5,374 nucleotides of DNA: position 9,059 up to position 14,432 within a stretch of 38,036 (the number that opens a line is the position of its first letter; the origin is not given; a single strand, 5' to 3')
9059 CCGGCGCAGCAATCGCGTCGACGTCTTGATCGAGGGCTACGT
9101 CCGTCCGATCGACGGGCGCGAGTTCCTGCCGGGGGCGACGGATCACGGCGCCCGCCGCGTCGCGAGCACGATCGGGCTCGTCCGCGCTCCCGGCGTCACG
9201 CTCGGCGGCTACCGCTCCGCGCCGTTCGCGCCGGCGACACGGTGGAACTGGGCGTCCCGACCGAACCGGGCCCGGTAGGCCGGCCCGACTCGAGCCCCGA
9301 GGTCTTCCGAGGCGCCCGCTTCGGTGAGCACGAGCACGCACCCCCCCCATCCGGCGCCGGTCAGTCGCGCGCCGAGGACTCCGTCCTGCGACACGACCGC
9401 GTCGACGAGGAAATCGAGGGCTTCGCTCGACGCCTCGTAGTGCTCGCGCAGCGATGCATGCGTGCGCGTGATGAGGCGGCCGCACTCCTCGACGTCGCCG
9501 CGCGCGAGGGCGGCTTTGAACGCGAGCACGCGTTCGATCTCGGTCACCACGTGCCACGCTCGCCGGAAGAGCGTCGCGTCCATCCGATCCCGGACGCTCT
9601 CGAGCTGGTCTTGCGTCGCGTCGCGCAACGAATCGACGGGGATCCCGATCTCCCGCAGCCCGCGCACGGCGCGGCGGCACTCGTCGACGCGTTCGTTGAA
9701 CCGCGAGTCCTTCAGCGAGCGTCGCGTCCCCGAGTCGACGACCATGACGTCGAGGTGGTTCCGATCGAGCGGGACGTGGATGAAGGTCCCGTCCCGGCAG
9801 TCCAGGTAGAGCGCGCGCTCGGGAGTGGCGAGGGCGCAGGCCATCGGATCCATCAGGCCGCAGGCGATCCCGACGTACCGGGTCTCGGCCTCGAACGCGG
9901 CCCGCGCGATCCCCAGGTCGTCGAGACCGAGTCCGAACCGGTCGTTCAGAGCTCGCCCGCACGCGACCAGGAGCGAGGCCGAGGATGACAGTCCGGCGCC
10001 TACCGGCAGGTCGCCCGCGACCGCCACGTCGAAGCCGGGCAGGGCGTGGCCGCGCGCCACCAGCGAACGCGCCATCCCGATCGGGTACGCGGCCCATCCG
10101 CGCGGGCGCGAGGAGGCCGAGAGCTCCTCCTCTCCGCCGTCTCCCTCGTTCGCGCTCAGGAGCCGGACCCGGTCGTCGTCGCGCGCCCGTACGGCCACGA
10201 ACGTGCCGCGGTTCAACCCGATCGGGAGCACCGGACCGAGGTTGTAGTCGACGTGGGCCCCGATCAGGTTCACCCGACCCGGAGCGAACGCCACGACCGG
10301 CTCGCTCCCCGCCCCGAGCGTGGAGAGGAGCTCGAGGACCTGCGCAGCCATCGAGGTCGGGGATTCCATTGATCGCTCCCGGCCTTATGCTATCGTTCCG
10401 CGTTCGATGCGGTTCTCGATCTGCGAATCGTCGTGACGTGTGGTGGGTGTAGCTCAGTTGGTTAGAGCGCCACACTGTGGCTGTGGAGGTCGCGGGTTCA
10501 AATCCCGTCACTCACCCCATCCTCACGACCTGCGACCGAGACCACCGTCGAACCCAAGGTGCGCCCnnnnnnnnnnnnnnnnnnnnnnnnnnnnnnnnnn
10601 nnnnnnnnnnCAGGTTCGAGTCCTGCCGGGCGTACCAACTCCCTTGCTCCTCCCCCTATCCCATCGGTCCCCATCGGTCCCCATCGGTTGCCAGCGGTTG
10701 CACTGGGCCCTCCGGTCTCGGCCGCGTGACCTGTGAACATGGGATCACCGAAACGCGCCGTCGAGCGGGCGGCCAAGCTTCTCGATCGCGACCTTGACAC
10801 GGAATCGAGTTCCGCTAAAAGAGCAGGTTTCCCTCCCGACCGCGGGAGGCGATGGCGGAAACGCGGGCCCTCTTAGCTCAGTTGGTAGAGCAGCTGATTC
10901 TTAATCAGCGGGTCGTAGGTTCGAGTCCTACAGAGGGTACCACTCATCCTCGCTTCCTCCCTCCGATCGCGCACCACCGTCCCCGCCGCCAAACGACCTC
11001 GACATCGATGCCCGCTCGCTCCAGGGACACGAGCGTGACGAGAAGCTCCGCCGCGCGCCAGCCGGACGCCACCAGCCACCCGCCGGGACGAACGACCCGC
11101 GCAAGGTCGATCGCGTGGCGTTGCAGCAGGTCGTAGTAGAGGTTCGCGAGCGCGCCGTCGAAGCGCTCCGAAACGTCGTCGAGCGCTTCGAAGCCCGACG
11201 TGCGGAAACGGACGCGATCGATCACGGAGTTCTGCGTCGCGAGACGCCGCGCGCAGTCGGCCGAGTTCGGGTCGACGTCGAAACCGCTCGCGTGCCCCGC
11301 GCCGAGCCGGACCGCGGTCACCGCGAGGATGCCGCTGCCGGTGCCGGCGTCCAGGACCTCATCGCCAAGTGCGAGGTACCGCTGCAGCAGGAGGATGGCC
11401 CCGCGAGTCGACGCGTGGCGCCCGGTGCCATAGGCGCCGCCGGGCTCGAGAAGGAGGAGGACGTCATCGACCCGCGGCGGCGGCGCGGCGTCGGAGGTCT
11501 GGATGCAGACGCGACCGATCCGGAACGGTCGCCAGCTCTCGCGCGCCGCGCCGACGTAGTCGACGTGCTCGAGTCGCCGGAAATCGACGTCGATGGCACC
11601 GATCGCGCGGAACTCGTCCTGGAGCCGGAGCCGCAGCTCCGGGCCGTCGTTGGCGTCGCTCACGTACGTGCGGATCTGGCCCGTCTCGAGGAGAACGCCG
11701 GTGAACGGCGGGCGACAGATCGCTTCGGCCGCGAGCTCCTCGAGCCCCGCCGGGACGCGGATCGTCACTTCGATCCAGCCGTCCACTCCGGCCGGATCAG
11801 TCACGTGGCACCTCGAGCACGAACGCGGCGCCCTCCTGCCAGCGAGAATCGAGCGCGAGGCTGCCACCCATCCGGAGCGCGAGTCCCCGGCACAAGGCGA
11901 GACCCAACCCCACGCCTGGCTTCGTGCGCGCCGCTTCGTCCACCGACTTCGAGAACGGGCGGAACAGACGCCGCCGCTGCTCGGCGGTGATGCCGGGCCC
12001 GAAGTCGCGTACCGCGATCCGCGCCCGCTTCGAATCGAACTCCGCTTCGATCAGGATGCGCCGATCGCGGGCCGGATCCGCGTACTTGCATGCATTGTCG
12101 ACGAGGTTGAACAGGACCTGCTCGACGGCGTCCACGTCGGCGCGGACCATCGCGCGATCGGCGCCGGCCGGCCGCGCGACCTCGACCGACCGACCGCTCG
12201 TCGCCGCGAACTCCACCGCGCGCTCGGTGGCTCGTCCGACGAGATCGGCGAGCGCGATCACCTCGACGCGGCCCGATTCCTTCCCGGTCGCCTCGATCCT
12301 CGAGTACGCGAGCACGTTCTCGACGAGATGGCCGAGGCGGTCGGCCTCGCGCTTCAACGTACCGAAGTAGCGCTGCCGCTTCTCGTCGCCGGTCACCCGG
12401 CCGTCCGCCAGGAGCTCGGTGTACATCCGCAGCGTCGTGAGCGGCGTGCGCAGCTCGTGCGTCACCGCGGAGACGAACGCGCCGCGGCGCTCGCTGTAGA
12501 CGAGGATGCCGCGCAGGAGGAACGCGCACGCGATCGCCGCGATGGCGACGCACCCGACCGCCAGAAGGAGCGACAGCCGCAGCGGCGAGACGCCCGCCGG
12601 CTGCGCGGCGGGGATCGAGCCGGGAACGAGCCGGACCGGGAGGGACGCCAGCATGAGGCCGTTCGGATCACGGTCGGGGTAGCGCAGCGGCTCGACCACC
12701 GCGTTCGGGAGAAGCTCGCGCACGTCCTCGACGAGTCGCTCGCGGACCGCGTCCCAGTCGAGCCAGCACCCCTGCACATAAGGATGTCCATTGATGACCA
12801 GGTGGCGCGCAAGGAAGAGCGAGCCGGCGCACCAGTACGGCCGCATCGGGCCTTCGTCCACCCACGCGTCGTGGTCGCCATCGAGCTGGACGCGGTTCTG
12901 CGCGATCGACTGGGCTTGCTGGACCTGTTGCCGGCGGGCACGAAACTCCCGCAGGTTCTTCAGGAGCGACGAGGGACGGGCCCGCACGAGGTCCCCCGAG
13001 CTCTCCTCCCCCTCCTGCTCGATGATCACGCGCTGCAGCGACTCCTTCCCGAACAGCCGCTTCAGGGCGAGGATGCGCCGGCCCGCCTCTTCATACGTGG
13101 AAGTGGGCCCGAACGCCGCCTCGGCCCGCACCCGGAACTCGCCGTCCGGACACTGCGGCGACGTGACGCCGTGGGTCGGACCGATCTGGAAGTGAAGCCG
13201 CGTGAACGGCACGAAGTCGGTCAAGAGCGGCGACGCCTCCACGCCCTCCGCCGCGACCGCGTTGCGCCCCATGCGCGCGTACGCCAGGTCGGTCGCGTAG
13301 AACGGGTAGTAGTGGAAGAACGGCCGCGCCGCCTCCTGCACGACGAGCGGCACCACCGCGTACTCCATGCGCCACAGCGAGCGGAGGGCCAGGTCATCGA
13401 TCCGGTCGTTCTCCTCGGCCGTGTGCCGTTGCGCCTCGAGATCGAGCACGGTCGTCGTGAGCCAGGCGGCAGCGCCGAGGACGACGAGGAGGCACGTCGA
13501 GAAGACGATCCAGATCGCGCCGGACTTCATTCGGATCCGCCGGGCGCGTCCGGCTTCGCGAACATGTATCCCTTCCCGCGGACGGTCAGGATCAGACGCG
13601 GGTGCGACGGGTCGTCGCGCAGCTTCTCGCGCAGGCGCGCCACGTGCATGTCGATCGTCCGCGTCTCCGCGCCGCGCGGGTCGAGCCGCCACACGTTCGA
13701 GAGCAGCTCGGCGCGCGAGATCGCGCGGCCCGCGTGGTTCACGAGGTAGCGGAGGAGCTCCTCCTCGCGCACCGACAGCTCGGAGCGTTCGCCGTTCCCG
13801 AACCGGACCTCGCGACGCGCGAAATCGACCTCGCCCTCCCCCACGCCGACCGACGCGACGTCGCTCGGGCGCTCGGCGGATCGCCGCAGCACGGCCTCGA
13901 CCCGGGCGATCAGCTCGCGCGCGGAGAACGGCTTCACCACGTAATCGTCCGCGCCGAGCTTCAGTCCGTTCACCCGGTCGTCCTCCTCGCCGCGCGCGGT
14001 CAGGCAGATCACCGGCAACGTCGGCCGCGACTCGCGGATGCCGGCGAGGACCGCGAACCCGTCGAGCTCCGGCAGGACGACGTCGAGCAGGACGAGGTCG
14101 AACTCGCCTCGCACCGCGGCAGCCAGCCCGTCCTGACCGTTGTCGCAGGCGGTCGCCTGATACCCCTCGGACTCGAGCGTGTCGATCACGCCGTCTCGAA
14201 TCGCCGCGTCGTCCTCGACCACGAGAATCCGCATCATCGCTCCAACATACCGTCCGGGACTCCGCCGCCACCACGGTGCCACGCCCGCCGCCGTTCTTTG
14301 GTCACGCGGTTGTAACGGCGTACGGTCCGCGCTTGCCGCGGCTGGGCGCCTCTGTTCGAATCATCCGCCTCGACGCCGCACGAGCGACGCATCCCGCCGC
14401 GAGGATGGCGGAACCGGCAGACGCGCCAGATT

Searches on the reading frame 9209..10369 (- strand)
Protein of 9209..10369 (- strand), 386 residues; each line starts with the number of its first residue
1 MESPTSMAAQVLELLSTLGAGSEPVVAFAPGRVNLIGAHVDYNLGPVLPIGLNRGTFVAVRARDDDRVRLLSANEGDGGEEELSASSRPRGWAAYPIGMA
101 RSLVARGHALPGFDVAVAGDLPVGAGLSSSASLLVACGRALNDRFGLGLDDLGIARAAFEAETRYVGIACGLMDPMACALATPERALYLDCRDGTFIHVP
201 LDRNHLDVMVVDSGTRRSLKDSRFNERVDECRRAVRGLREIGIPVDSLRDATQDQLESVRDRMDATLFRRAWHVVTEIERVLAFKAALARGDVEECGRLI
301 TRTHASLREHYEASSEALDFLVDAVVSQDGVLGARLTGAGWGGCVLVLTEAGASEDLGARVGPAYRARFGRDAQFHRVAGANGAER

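Call 40: search_protein_families(library=pfam, proteins=[window:9209-10369:-], max_evalue=0.00001)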
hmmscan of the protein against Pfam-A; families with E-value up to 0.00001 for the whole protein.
window:9209-10369:- (386 aa): 3 families
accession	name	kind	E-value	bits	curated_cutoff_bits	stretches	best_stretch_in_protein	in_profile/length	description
PF00288.32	GHMP_kinases_N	-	1.9e-17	63.7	22.3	1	97-180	4-85/87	GHMP kinases N terminal domain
PF10509.15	GalKase_gal_bdg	-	2.5e-17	62.6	23.1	1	21-61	8-48/49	Galactokinase galactose-binding signature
PF08544.19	GHMP_kinases_C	-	7.2e-12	46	21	1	285-356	2-74/85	GHMP kinases C terminal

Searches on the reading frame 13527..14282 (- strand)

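Call 40: search_protein_families(library=pfam, proteins=[window:13527-14282:-], max_evalue=0.00001)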
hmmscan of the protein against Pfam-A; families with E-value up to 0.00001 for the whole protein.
window:13527-14282:- (251 aa): 2 families
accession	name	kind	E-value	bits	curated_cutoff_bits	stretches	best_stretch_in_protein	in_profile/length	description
PF00072.30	Response_reg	-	5.2e-30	104.3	30.2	1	19-129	1-111/111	Response regulator receiver domain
PF00486.34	Trans_reg_C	-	7.3e-25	87.3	26.2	1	165-241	2-77/77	Transcriptional regulatory protein, C terminal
